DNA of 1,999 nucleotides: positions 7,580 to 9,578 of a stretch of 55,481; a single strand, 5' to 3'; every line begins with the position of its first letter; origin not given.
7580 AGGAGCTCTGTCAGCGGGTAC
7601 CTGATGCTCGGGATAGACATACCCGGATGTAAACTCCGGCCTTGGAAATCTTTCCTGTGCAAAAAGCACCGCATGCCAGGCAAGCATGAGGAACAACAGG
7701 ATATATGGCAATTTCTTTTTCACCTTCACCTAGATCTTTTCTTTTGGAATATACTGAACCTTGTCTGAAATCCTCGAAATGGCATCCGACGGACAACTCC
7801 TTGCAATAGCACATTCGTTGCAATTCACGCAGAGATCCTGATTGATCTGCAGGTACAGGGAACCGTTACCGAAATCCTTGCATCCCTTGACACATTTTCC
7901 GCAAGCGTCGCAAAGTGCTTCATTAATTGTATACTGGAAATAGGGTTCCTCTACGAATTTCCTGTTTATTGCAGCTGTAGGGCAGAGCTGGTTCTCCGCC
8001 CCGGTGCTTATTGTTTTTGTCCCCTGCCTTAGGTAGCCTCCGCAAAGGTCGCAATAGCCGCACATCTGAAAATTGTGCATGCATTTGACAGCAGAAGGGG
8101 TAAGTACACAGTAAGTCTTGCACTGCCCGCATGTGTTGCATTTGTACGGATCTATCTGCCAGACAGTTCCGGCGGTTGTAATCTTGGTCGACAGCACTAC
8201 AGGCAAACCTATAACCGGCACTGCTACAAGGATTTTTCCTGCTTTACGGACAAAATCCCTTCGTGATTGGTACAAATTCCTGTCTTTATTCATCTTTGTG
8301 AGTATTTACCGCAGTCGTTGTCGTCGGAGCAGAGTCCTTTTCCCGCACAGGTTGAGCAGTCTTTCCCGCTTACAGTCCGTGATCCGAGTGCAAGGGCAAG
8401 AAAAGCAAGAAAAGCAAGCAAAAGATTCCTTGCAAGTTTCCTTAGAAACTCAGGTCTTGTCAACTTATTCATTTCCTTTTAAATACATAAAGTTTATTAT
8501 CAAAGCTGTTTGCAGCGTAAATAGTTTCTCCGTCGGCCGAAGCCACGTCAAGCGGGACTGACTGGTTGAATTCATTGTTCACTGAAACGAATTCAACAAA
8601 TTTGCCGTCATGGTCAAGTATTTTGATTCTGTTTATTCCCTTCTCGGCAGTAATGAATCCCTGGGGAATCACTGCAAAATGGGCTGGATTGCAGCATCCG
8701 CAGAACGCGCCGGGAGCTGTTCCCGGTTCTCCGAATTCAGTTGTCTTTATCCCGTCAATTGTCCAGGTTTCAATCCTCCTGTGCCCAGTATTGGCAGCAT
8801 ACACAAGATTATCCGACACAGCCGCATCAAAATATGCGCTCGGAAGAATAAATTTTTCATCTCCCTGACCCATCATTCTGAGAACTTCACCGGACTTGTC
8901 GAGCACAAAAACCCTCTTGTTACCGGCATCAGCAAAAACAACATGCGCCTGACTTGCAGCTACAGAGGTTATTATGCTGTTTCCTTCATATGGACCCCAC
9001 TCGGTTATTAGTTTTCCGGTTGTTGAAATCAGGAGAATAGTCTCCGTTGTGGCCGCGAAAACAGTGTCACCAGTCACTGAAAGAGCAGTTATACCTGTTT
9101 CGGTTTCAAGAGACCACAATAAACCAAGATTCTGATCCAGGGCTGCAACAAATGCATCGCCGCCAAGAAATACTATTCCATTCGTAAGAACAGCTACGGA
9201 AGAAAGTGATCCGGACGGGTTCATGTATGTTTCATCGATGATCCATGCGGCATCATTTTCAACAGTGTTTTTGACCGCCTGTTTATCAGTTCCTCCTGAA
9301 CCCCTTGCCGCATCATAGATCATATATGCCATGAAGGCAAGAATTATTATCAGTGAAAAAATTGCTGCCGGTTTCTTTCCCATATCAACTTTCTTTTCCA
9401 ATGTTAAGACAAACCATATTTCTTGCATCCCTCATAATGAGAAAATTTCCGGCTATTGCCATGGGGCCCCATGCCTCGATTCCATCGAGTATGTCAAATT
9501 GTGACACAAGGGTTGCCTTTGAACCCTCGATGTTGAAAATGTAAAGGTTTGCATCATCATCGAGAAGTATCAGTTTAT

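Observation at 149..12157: Ten-gene translationally coupled operon: cytoplasmic NADH diaphorase, polytopic Fe-S protein, Tat ferredoxin and periplasmic propellers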

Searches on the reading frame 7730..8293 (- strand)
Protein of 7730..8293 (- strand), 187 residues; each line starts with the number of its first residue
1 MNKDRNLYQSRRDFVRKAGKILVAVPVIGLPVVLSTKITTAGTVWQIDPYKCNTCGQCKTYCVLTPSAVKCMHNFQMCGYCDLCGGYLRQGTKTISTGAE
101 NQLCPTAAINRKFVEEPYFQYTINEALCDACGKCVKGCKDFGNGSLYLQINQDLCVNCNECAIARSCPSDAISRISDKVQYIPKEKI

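Call 5: search_protein_families(library=pfam, proteins=[window:7730-8293:-], max_evalue=0.01)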
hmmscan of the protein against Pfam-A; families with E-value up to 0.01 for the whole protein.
window:7730-8293:- (187 aa): 6 families
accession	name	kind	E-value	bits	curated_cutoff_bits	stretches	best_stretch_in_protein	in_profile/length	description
PF00037.32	Fer4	-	1.7e-07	31.2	21.1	0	149-172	2-23/24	4Fe-4S binding domain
PF12837.12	Fer4_6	-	4.5e-07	30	25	2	149-172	3-24/24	4Fe-4S binding domain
PF12838.12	Fer4_7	-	4.9e-05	24.1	27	1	104-138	12-48/52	4Fe-4S dicluster domain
PF25160.1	LdpA_Fe-S-bd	-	6.9e-05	23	27.6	1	102-138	11-38/49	LdpA Fe-S cluster-binding domain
PF13183.11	Fer4_8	-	0.00095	20.1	27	0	45-62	47-64/68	4Fe-4S dicluster domain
PF14697.11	Fer4_21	-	0.0013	19.3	35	1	123-172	3-57/59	4Fe-4S dicluster domain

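Call 6: search_protein_families(library=ncbifam, proteins=[window:7730-8293:-], max_evalue=0.01)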
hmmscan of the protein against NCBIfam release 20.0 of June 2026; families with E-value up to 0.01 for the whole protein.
window:7730-8293:- (187 aa): 7 families
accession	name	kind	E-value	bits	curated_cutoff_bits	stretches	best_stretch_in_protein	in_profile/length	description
NF058577.1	FdxA_fam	equivalog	1.3e-08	34.9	65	2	94-138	9-48/52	4Fe-4S ferredoxin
TIGR03287.1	methan_mark_16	hypoth_equivalog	0.00048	18.7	363.95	1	148-176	297-325/391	methanogenesis marker 16 metalloprotein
NF045874.1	Vhu_polyferre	exception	0.0033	16.2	600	0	149-176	3-28/381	F420-non-reducing hydrogenase associated-polyferredoxin VhuB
TIGR02066.1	dsrB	equivalog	0.0038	16.3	341.5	1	102-141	191-229/341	dissimilatory-type sulfite reductase subunit beta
TIGR04105.1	FeFe_hydrog_B1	subfamily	0.0085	14.8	450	0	149-182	184-215/462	monomeric [FeFe] hydrogenase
TIGR02912.1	sulfite_red_C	equivalog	0.0089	15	324.1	1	124-179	167-225/314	sulfite reductase subunit C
TIGR02700.1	flavo_MJ0208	hypoth_equivalog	0.0093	15.3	251.35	0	120-173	142-195/234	dihydromethanopterin reductase (acceptor)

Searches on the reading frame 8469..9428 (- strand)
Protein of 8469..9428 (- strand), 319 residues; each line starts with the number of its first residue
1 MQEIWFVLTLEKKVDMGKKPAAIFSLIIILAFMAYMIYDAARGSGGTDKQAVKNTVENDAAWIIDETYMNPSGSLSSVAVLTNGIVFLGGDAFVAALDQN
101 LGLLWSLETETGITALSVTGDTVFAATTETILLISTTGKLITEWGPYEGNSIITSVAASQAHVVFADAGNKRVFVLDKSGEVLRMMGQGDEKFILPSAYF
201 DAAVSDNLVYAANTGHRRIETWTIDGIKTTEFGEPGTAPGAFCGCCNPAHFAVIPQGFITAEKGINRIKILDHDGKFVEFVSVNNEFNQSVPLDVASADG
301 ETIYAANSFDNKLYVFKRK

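Call 5: search_protein_families(library=pfam, proteins=[window:8469-9428:-], max_evalue=0.01)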
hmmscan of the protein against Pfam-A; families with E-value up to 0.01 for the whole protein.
window:8469-9428:- (319 aa): 2 families
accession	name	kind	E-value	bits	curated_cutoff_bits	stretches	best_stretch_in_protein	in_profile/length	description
PF13570.13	Beta-prop_ACSF4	-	0.0059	16.5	133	0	83-193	103-217/329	Beta-alanine-activating enzyme, beta-propeller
PF25171.1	Beta-prop_WDR36-Utp21_1st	-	0.0063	16.4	80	0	105-180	22-94/266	WDR36/Utp21 first beta-propeller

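Call 6: search_protein_families(library=ncbifam, proteins=[window:8469-9428:-], max_evalue=0.01)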
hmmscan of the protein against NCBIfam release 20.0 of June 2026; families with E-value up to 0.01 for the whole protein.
window:8469-9428:- (319 aa): 1 family
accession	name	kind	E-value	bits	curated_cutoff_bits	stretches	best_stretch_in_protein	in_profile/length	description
NF035926.1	scyF_NHL_VPEP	equivalog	5.5e-12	45.5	350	2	206-318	162-275/376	scytonemin biosynthesis PEP-CTERM protein ScyF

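Call 22: search_solved_structures(query=window:8469-9428:-, max_evalue=1)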
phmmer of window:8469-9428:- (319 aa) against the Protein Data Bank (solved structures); distinct sequences matched with E-value up to 1: 16.
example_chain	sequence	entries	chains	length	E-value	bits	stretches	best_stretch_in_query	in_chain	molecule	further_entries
6d69_A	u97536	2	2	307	2.5e-14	56.2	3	157-279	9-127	NHL Repeat Region of D. melanogaster Thin | Thin, isoform D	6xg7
8j72_A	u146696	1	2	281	8.6e-10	41.3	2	159-270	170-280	E3 ubiquitin-protein ligase TRIM71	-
7qrx_A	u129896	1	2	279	2.8e-09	39.7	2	159-279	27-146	E3 ubiquitin-protein ligase TRIM71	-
9jur_A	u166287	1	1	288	2.9e-09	39.6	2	159-279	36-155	E3 ubiquitin-protein ligase TRIM71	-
6fpt_A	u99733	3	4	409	2.9e-09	39.6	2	160-278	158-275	E3 ubiquitin-protein ligase TRIM71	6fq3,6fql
7b96_A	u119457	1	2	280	2e-08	36.9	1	160-304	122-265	Isoform 2 of Tripartite motif-containing protein 2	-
7qrv_A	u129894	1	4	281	2.1e-08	36.8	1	160-304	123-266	Tripartite motif-containing protein 2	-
7b2r_A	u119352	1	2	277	2.5e-08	36.5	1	160-303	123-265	Tripartite motif-containing protein 2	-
7qrw_A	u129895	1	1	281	3e-07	33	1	107-303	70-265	Isoform 4 of Tripartite motif-containing protein 3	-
7nyq_A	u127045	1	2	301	0.071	15.3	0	157-215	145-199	Meiotic P26, isoform C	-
6u42_5L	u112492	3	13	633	0.084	15.1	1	84-182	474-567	FAP52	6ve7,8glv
8suc_A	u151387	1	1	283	0.16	14.2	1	200-242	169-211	NHL (Ring finger b-box coiled coil) domain containing protein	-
4zlr_A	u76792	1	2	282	0.22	13.7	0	144-201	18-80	Brain tumor protein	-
1q7f_A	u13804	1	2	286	0.23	13.7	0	143-200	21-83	brain tumor CG10719-PA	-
5ex7_A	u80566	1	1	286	0.24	13.6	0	144-205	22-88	Brain tumor protein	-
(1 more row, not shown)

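Call 96: predict_structure(alignment_id=A7)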
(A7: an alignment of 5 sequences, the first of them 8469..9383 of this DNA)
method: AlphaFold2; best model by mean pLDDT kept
length: 304 residues; sequences in the alignment: 5
mean_pLDDT: 82.3   pTM: 0.79
mean pLDDT of the five models: 82.3, 82.3, 81.7, 80.8, 80.3
residues with pLDDT >= 90: 155; 70-90: 87; 50-70: 33; < 50: 29
segments of 3 or more residues with pLDDT < 50: 1-3, 5-7, 23-43
pLDDT, mean of each block of 10 residues (from residue 1): 48 56 42 35 64 80 94 95 94 93 97 96 97 89 95 94 94 82 85 90 92 90 81 82 84 89 84 71 92 88 82
secondary structure, 60 per line:
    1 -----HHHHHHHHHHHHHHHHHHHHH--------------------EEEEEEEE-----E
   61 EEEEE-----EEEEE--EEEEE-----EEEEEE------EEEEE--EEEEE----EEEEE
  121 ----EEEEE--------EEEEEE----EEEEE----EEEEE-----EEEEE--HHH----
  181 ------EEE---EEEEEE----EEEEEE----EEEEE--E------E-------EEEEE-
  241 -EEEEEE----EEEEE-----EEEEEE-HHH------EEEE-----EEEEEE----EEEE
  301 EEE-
elements in order: H6-26 E47-54 E60-65 E71-75 E78-82 E88-93 E100-104 E107-111 E116-120 E125-129 E138-143 E148-152 E157-161 E167-171 E187-189 E193-198 E203-208 E213-217 E235-239 E242-247 E252-256 E262-267 E278-281 E287-292 E297-303

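Call 99: fold_search(model_id=the predicted structure, library=pdb)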
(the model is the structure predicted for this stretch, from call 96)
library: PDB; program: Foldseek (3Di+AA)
matches with E <= 10: 1870; with E <= 0.001: 1504
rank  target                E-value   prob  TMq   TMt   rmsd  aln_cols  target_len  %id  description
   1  7b2r_A                8.5e-16  1.00  0.72  0.78   2.9       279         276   19  Crystal structure of NHL domain of TRIM2 (released 2021-01-13)
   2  7qrv_D                1.7e-15  1.00  0.72  0.78   3.8       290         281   19  Crystal structure of NHL domain of TRIM2 (full C-terminal) (released 2022-05-04)
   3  7b96_A                4.5e-15  1.00  0.70  0.75   2.8       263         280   20  NHL domain of human TRIM2 (released 2022-01-12)
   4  7qrv_A                1.0e-14  1.00  0.72  0.78   3.0       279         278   19  Crystal structure of NHL domain of TRIM2 (full C-terminal) (released 2022-05-04)
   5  7qrv_B                1.1e-14  1.00  0.71  0.78   3.6       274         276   19  Crystal structure of NHL domain of TRIM2 (full C-terminal) (released 2022-05-04)
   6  7b2r_B                1.2e-14  1.00  0.71  0.79   3.0       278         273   19  Crystal structure of NHL domain of TRIM2 (released 2021-01-13)
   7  6d69                  1.6e-14  1.00  0.71  0.74   3.6       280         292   18  Crystal Structure of the NHL Repeat Region of D. melanogaster Thin (released 2019-04-24)
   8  6xg7                  5.5e-14  1.00  0.71  0.74   4.0       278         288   18  1.3 A Resolution Structure of the of the NHL Repeat Region of D. melanogaster Thin (released 2020-12-16)
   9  7qrw                  9.9e-14  1.00  0.69  0.75   2.8       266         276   18  Crystal structure of NHL domain of TRIM3 (released 2022-05-04)
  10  1q7f_B                3.3e-13  1.00  0.68  0.73   3.3       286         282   14  Brain Tumor NHL domain (released 2003-10-21)
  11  4zlr_B                6.2e-13  1.00  0.67  0.73   3.6       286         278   13  Structure of the Brat-NHL domain bound to consensus RNA motif (released 2015-11-11)
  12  9v21_sG               8.6e-13  1.00  0.59  0.59   5.3       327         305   15  Cryo- EM structure of 75S ribosome with P- tRNA from Entamoeba histolytica (released 2025-10-08)
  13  8iod_B                1.1e-12  1.00  0.56  0.52  11.4       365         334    8  Cryo-EM structure of the PG-901-bound human melanocortin receptor 5 (MC5R)-Gs complex (released 2023-09-20)
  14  5ex7_A                1.1e-12  1.00  0.69  0.76   3.1       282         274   14  Crystal structure of Brat NHL domain in complex with an 8-nt hunchback mRNA (released 2015-12-09)
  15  7big_A                1.9e-12  1.00  0.64  0.68   4.9       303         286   18  Crystal structure of v13WRAP-T, a 7-bladed designer protein (released 2021-09-22)
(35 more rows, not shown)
